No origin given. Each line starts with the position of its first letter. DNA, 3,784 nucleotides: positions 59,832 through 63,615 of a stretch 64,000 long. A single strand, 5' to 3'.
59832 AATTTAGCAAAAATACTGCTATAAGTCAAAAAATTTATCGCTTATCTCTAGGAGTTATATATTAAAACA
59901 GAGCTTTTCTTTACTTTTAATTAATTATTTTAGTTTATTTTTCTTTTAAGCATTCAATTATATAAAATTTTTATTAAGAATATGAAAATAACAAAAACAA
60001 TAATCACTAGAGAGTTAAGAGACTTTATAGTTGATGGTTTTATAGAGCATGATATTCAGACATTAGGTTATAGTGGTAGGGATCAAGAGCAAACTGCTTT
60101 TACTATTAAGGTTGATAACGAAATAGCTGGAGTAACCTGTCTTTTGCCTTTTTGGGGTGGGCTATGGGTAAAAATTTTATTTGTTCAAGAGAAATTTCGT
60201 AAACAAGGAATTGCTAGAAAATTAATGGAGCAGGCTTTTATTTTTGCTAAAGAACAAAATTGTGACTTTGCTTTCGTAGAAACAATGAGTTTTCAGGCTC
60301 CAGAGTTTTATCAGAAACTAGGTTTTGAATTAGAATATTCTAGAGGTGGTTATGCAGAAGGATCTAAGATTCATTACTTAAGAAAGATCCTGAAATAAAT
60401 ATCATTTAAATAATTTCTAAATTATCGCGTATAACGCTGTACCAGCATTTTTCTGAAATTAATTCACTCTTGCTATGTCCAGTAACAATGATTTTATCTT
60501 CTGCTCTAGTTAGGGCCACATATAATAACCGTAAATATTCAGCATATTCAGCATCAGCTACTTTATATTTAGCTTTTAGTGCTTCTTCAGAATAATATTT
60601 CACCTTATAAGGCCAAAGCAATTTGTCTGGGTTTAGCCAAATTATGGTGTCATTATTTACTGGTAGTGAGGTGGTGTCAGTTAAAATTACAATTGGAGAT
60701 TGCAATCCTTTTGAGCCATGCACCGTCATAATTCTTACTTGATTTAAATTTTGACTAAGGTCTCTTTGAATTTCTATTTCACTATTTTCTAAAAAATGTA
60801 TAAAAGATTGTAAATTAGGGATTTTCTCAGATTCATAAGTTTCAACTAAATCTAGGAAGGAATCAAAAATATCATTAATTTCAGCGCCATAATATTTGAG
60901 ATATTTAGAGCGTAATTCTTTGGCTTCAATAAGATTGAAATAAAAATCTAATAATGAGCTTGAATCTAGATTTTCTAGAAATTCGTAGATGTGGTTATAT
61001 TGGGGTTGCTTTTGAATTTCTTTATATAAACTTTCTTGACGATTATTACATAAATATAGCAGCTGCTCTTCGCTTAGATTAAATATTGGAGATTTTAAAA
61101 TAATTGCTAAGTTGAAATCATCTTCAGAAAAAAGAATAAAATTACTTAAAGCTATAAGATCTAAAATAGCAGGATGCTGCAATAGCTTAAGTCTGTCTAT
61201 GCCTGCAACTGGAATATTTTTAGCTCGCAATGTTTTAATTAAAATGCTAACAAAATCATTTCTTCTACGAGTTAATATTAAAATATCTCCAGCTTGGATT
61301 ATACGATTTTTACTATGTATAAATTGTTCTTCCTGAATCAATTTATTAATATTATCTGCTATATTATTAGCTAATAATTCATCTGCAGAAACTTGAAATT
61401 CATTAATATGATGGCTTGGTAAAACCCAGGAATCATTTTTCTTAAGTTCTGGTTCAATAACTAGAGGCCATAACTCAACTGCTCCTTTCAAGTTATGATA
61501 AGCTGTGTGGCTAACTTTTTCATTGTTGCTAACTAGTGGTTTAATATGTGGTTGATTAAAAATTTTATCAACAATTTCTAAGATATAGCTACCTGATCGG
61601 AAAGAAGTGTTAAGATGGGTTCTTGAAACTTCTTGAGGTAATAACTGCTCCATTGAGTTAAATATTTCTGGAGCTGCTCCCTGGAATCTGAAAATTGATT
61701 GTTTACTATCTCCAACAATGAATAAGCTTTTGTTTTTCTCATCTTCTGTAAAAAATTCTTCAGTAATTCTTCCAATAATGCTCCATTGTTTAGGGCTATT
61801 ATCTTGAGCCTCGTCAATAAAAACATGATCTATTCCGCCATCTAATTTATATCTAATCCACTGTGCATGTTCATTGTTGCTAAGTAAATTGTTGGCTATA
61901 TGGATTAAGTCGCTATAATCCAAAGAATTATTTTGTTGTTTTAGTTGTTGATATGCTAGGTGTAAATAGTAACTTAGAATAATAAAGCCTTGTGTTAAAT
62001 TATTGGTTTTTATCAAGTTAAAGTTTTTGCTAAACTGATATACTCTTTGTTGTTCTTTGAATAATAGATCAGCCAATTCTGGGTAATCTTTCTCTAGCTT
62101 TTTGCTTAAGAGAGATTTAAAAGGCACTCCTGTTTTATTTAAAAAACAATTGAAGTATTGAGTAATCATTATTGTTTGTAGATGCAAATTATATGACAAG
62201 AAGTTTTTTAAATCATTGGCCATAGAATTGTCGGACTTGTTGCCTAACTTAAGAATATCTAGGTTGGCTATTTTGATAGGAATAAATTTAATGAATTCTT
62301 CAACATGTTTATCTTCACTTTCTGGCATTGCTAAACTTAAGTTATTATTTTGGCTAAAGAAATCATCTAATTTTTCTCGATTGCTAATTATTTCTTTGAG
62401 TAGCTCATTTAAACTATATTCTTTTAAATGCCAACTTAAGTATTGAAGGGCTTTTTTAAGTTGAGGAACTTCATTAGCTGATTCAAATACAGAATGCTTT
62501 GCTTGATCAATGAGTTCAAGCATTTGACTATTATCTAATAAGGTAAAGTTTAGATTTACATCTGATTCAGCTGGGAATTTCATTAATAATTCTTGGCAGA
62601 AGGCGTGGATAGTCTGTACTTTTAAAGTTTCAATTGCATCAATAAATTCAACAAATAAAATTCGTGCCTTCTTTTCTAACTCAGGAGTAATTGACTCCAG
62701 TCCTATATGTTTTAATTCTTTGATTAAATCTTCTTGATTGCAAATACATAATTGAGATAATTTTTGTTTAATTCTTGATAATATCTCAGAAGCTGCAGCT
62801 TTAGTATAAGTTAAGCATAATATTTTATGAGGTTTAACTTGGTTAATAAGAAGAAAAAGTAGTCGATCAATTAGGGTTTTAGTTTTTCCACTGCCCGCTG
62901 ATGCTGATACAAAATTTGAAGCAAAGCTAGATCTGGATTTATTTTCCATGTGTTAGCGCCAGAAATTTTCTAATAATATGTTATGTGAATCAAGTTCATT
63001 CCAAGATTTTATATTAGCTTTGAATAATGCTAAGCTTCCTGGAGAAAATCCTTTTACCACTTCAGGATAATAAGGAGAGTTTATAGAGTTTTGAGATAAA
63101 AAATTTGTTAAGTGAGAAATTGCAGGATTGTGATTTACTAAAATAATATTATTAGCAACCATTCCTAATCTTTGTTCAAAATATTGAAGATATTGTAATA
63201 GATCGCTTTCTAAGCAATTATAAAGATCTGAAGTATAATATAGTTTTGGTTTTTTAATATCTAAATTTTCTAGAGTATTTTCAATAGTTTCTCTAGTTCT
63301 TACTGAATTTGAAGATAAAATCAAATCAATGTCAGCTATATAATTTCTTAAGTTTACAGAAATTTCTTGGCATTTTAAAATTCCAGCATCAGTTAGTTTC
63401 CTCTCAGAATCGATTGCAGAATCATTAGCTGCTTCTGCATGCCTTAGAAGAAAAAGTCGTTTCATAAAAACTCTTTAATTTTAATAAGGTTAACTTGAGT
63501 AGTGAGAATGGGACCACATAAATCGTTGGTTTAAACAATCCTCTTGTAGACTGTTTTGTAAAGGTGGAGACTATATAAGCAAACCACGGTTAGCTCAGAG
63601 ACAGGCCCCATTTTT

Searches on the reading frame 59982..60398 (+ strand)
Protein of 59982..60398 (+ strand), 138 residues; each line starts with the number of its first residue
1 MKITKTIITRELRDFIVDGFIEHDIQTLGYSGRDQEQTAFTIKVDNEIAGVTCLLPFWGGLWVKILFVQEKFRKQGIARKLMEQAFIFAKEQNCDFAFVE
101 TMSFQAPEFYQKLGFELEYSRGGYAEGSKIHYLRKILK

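Call 53: search_protein_families(library=pfam, proteins=[window:59982-60398:+], max_evalue=0.01)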
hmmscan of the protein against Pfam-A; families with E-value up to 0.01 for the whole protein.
window:59982-60398:+ (138 aa): 8 families
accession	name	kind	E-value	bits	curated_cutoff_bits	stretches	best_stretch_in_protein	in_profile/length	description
PF00583.31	Acetyltransf_1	-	5.3e-14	52.9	20.7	1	28-115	25-116/116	Acetyltransferase (GNAT) family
PF13508.13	Acetyltransf_7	-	5.3e-14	52.8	27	1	38-116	4-83/84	Acetyltransferase (GNAT) domain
PF13673.13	Acetyltransf_10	-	3.1e-11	43.8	23.6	1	34-130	28-121/128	Acetyltransferase (GNAT) domain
PF14542.12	Acetyltransf_CG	-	0.00022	21.8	30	1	66-93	30-57/80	GCN5-related N-acetyl-transferase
PF13527.13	Acetyltransf_9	-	0.0012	19.3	25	1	68-117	80-126/127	Acetyltransferase (GNAT) domain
PF08445.16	FR47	-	0.0014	19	22.1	1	65-118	26-80/86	FR47-like protein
PF17013.11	Acetyltransf_15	-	0.0028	17.6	35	1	66-86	78-98/210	Putative acetyl-transferase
PF13880.12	Acetyltransf_13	-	0.0061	16.8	22.8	0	64-85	8-29/69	ESCO1/2 acetyl-transferase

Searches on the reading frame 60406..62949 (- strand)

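Call 53: search_protein_families(library=pfam, proteins=[window:60406-62949:-], max_evalue=0.01)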
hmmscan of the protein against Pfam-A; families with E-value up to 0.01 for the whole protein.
window:60406-62949:- (847 aa): 6 families
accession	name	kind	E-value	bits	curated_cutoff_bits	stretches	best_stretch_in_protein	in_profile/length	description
PF00580.27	UvrD-helicase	-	5.4e-45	154.6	23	1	11-435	15-268/271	UvrD/REP helicase N-terminal domain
PF13361.12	UvrD_C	-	1.1e-22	81.3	25.6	1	445-826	2-349/350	UvrD-like helicase C-terminal domain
PF13245.12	AAA_19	-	2.8e-10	40.9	25.1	1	13-146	15-104/134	AAA domain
PF13538.12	UvrD_C_2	-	1.7e-09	37.8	27.4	2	798-822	27-51/52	UvrD-like helicase C-terminal domain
PF13087.12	AAA_12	-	0.001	19.1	27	0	719-826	117-194/195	AAA domain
PF01443.25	Viral_helicase1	-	0.0071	16.6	21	0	14-66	3-53/228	Viral superfamily 1 RNA helicase core domain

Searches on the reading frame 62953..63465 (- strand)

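Call 53: search_protein_families(library=pfam, proteins=[window:62953-63465:-], max_evalue=0.01)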
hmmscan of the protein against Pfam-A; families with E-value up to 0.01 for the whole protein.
window:62953-63465:- (170 aa): 1 family
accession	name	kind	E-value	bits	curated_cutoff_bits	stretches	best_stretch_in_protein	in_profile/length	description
PF00300.27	His_Phos_1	-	4.4e-05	23.7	21.7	1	4-70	1-69/194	Histidine phosphatase superfamily (branch 1)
